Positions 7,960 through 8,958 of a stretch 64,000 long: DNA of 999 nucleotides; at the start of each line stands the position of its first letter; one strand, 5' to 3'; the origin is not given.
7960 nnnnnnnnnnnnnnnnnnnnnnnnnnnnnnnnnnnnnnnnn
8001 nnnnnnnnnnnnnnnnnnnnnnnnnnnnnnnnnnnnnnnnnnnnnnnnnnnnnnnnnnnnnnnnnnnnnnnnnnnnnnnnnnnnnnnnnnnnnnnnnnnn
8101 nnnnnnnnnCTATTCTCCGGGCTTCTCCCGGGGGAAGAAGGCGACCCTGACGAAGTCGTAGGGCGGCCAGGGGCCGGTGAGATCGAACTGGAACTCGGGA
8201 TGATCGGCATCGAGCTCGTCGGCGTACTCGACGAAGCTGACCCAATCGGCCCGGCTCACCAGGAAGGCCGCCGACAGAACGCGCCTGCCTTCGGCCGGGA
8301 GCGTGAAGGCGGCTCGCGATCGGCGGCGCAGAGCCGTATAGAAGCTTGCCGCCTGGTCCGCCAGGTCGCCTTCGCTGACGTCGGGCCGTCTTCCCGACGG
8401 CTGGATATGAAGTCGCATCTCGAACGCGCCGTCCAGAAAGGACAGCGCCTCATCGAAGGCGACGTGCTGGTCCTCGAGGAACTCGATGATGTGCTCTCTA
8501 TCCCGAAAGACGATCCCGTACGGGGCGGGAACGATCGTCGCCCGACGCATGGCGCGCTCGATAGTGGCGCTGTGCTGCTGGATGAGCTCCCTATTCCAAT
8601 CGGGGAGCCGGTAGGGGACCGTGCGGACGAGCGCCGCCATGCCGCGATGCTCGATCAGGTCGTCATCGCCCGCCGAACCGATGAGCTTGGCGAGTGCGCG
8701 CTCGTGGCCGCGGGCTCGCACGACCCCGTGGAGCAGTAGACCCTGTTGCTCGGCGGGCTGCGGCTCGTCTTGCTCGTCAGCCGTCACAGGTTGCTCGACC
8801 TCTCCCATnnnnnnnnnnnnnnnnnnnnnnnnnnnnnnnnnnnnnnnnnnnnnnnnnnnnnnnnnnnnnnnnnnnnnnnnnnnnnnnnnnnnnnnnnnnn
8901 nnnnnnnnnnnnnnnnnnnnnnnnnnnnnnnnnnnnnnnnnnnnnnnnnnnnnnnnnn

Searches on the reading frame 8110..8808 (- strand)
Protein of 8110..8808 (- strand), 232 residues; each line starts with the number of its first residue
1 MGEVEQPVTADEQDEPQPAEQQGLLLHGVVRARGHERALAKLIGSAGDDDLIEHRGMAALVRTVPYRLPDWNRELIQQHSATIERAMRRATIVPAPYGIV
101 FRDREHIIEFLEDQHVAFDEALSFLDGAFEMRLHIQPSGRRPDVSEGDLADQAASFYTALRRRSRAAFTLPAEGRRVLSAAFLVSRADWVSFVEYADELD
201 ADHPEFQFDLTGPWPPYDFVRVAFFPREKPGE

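Call 48: search_protein_families(library=pfam, proteins=[window:8110-8808:-], max_evalue=0.01)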
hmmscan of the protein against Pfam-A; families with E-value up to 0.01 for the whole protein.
window:8110-8808:- (232 aa): 1 family
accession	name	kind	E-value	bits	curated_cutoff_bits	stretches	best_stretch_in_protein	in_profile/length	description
PF06386.16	GvpL_GvpF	-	3.4e-31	109.6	23.6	2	25-135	3-118/245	Gas vesicle synthesis protein GvpL/GvpF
